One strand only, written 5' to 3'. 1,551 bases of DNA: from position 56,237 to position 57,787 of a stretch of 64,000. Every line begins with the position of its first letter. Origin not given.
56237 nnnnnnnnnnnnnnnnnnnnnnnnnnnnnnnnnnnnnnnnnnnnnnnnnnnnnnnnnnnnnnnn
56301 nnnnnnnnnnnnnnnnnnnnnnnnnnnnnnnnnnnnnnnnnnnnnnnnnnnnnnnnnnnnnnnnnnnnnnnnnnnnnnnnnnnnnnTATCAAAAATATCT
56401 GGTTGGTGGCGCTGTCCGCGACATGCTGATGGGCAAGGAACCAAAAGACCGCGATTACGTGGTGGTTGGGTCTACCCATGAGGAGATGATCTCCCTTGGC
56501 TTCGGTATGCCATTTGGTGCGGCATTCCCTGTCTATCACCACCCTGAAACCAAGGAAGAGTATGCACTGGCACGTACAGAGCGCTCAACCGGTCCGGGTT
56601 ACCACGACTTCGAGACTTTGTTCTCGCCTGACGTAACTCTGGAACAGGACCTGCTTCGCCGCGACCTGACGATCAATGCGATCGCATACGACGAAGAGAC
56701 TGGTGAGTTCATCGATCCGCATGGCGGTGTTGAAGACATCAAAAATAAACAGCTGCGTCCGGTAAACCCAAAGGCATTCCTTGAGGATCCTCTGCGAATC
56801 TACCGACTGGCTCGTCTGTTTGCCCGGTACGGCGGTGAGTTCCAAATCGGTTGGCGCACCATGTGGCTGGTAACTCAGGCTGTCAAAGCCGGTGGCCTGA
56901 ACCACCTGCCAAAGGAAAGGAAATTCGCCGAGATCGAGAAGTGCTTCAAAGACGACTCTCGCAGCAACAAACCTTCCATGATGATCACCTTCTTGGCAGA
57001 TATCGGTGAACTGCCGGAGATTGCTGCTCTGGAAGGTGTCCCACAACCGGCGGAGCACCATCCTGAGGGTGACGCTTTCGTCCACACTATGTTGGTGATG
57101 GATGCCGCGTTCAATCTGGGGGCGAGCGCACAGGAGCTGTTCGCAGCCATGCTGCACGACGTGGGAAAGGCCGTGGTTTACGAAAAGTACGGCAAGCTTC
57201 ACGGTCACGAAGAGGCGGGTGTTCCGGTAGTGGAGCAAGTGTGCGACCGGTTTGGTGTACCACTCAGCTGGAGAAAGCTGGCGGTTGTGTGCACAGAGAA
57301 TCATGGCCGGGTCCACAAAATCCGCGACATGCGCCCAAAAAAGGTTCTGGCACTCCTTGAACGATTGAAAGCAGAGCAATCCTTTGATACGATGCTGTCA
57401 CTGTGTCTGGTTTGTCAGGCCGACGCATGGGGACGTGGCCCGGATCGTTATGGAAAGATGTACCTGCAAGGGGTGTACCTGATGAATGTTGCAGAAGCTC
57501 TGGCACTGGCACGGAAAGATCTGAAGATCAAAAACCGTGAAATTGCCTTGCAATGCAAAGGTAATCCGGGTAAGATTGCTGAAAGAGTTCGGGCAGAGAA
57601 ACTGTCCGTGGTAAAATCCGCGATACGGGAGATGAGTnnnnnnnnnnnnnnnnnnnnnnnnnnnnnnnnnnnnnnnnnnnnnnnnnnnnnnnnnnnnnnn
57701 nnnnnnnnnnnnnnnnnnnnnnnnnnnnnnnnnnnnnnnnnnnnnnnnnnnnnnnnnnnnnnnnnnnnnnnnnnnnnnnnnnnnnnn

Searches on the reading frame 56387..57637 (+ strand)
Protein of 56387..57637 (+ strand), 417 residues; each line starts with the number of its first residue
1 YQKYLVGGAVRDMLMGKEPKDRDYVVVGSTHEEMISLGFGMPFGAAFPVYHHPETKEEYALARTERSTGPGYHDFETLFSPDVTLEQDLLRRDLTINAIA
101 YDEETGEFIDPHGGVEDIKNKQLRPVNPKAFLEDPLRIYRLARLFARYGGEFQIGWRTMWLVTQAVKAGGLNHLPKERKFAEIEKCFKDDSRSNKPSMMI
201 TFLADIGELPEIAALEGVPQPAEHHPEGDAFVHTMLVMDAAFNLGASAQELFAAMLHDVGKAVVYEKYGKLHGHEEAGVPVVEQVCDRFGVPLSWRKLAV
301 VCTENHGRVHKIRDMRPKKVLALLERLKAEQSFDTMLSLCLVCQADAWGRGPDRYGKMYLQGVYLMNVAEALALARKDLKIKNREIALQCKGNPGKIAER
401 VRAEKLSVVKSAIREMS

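Call 43: search_protein_families(library=pfam, proteins=[window:56387-57637:+])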
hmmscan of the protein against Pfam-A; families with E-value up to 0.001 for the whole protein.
window:56387-57637:+ (417 aa): 2 families
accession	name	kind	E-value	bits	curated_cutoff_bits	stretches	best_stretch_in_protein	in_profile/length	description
PF01743.26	PolyA_pol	-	4.5e-22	79.2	23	1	4-124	2-126/126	Poly A polymerase head domain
PF01966.28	HD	-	3.7e-07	30.9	22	1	232-311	3-90/116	HD domain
